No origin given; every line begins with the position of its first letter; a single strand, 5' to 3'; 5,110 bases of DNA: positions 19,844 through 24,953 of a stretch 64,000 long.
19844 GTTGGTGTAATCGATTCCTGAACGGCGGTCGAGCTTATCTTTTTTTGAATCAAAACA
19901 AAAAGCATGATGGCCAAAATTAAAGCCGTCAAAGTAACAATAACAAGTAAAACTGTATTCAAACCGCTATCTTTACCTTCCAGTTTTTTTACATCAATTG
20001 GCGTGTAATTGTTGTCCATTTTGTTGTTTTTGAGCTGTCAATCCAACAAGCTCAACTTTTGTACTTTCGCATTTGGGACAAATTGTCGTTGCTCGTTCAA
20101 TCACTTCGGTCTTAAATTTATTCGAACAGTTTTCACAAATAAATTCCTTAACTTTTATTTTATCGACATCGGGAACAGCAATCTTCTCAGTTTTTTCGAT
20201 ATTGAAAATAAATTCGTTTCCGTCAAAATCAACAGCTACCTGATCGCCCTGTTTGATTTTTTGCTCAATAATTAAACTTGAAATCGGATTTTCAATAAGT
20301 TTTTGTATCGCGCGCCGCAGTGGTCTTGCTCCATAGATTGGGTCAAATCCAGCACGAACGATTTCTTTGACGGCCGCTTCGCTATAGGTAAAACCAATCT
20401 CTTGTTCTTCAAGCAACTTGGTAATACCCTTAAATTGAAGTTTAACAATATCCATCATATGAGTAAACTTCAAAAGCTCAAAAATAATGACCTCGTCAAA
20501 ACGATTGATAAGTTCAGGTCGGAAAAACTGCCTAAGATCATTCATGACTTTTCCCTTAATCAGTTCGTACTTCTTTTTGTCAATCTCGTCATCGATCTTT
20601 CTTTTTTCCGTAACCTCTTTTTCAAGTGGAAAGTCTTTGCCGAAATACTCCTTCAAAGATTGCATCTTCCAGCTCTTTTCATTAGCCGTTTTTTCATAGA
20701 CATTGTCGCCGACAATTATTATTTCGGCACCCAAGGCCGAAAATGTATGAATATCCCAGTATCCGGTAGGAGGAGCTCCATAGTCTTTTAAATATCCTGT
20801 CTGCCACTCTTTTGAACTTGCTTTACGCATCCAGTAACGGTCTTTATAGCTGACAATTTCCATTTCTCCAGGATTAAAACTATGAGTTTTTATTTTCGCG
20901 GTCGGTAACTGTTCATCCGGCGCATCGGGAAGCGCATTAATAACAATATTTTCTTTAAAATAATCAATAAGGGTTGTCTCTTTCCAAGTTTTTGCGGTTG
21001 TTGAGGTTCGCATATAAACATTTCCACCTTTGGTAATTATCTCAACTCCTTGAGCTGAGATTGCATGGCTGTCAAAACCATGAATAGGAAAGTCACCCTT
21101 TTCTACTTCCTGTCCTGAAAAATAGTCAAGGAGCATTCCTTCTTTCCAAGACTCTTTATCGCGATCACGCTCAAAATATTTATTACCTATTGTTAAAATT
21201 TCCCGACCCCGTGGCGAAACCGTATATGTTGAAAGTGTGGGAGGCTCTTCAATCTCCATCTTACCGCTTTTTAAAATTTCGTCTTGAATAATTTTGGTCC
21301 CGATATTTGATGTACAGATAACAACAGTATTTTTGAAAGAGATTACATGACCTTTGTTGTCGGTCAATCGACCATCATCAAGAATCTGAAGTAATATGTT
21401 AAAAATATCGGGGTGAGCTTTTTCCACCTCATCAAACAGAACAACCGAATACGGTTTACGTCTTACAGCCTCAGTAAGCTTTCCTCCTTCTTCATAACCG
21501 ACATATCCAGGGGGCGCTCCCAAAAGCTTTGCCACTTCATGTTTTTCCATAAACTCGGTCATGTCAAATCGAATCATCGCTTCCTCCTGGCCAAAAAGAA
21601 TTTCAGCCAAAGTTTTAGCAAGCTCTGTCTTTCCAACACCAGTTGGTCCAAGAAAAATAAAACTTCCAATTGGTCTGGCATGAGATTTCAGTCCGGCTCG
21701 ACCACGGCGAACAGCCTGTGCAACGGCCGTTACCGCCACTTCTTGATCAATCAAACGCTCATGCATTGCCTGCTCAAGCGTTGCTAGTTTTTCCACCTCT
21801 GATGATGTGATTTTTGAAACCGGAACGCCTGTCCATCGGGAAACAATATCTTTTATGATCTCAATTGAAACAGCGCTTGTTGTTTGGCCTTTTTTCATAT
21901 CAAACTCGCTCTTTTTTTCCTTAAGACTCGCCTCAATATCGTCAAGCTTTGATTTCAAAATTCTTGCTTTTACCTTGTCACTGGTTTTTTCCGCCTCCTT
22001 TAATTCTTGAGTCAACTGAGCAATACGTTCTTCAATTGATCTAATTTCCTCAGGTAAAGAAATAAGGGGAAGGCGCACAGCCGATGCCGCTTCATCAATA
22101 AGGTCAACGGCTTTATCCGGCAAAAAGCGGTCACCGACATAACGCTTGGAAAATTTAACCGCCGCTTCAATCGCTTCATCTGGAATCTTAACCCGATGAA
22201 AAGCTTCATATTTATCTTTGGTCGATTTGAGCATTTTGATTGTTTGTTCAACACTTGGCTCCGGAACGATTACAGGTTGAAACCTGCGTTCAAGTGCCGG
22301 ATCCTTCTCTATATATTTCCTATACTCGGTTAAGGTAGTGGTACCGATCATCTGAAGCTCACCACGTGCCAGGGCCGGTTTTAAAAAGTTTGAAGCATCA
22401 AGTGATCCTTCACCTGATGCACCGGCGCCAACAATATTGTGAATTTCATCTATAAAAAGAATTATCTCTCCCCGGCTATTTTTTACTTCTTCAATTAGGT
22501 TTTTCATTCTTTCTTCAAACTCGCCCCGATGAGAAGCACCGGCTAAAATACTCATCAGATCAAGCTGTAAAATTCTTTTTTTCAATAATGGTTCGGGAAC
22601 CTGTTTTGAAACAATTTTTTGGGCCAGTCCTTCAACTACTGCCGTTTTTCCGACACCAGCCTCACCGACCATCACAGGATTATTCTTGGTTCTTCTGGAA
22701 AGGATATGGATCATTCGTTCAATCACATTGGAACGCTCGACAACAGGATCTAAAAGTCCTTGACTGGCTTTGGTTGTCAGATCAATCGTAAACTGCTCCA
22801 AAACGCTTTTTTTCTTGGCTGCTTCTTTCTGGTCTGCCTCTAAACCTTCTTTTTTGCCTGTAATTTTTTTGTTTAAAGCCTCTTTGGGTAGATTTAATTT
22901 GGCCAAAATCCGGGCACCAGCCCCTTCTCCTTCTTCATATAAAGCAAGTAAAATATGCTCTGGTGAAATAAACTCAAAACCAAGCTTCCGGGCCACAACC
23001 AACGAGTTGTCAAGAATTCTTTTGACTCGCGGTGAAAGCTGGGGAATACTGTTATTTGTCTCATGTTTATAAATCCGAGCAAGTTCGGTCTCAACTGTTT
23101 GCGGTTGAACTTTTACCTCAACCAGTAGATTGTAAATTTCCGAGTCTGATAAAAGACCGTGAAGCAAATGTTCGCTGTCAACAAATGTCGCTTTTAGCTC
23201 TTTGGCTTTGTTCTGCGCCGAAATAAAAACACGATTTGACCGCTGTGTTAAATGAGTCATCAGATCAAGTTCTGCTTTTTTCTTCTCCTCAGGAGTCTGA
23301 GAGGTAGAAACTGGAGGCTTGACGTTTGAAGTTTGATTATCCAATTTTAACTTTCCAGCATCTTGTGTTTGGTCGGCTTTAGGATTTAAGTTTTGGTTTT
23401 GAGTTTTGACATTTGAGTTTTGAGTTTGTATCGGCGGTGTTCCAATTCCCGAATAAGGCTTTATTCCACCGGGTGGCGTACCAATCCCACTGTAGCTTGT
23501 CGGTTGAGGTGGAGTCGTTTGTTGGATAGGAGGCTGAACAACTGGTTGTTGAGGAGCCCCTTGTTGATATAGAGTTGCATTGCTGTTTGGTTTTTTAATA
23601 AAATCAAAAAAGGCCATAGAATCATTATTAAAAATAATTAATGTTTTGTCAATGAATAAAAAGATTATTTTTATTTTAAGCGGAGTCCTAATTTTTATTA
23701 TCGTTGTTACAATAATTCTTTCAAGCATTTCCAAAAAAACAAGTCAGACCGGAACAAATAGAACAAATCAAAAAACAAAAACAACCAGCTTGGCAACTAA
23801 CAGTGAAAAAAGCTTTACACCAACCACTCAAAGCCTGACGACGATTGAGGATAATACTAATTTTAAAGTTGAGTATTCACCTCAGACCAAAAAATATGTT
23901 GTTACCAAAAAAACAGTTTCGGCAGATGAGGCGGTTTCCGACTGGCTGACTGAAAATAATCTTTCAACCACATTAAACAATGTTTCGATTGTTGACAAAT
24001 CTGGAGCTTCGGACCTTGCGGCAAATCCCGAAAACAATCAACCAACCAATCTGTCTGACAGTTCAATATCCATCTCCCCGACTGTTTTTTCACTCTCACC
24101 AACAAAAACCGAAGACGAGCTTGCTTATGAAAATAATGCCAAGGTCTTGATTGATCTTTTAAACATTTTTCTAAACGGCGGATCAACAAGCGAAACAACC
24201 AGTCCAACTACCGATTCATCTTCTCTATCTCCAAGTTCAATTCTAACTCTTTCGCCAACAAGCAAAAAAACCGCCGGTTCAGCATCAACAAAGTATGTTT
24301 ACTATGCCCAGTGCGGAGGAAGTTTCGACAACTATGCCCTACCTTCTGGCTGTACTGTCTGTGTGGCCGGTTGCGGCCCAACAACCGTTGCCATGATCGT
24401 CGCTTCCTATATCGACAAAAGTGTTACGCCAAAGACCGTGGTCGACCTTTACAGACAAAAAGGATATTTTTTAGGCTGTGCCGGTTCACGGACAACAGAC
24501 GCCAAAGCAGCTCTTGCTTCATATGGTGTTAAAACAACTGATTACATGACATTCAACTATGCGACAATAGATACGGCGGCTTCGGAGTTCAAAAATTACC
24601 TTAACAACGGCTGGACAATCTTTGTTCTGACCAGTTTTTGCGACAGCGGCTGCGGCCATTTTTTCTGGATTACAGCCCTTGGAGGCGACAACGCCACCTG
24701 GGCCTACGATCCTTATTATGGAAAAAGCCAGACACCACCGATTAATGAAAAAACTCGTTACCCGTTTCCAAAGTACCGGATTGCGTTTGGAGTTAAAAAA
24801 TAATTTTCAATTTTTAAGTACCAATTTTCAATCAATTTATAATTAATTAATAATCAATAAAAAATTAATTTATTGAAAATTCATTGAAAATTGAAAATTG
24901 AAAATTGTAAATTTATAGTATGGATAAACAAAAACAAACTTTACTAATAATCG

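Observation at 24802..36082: Two hairpin-element families occur both 'occupied' by a four-helix-bundle (Avd / 23S-IVS family) gene and 'empty'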

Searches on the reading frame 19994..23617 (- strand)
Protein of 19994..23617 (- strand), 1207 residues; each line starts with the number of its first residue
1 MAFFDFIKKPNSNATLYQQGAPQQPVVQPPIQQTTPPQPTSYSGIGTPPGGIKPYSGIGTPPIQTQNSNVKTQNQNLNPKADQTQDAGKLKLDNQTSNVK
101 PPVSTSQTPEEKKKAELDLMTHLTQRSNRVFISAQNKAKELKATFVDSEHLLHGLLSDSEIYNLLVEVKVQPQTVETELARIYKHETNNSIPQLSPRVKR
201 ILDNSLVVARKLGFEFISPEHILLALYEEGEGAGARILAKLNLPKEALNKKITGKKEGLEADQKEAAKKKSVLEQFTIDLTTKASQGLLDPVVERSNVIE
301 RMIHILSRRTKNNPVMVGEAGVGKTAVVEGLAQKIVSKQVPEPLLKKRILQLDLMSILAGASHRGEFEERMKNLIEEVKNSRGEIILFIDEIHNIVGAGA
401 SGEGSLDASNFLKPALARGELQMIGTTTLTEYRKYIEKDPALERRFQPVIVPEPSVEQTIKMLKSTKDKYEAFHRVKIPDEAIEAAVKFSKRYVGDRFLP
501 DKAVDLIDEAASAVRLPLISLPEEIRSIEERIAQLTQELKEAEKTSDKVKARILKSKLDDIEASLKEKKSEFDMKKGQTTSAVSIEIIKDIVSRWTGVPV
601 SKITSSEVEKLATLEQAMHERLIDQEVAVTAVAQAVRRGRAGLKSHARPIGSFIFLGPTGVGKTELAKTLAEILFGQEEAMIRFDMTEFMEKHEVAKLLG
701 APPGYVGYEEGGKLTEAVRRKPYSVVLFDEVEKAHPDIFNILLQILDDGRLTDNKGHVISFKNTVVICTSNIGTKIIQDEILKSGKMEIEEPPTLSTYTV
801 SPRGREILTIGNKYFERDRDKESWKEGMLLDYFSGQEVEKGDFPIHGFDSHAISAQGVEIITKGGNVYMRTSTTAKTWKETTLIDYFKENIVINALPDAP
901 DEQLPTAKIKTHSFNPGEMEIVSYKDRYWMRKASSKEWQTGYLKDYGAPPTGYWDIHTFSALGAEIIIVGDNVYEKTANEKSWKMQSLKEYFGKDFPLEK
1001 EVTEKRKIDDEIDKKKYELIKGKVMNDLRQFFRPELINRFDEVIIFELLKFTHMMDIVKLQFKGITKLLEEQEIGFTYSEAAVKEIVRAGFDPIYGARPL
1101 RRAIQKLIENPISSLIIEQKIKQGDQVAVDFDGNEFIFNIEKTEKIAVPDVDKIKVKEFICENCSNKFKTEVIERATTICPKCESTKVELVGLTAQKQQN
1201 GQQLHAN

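Call 100: search_protein_families(library=pfam, proteins=[window:19994-23617:-], max_evalue=0.001)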
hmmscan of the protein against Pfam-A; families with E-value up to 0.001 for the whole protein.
window:19994-23617:- (1207 aa): 20 families
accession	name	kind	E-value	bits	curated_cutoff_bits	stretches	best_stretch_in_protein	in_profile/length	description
PF07724.20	AAA_2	-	4.4e-70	235.5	27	1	648-781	1-134/166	AAA domain (Cdc48 subfamily)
PF17871.7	AAA_lid_9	-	2e-32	111.6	22.8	1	455-555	1-101/104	AAA lid domain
PF10431.15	ClpB_D2-small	-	2.1e-23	82.6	21.9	1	1050-1129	2-81/81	C-terminal, D2-small domain, of ClpB protein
PF00004.35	AAA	-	3e-22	79.9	21.2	2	316-448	3-125/131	ATPase family associated with various cellular activities (AAA)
PF07728.20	AAA_5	-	3.5e-20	72.9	22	1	653-773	2-124/139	AAA domain (dynein-related subfamily)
PF02861.25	Clp_N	-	1.6e-18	67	20.7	2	208-252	4-48/53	Clp amino terminal domain, pathogenicity island component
PF13401.12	AAA_22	-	2.7e-11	44.3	27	2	310-413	4-105/130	AAA domain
PF13173.12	AAA_14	-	2.5e-08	34.4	27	0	316-401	7-80/129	AAA domain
PF13191.12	AAA_16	-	1.8e-07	32.3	32.6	0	292-355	2-85/167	AAA ATPase domain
PF00158.32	Sigma54_activat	-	4.5e-07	30.2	20.2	0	652-769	24-140/168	Sigma-54 interaction domain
PF20030.5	bpMoxR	-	7.7e-06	25.6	27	0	654-771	35-145/205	MoxR domain in the MoxR-vWA-beta-propeller ternary systems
PF01695.23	IstB_IS21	-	4.9e-05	23.4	24.1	0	653-672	95-114/238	IstB-like ATP binding protein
PF01637.24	ATPase_2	-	5.6e-05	23.5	33.2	0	293-398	2-125/225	ATPase domain predominantly from Archaea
PF03193.22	RsgA_GTPase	-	6.8e-05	23.2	30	0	615-672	72-128/174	RsgA GTPase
PF05729.18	NACHT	-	0.00014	22.2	26.7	0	315-341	4-30/167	NACHT domain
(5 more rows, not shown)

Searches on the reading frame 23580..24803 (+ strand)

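Call 7: search_protein_families(library=pfam, proteins=[window:23580-24803:+], max_evalue=0.01)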
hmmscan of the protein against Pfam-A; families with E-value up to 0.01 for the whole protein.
window:23580-24803:+ (407 aa): 1 family
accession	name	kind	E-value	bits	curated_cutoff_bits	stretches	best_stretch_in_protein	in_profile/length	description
PF13529.12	Peptidase_C39_2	-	0.00012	23.1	24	1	241-378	5-142/143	Peptidase_C39 like family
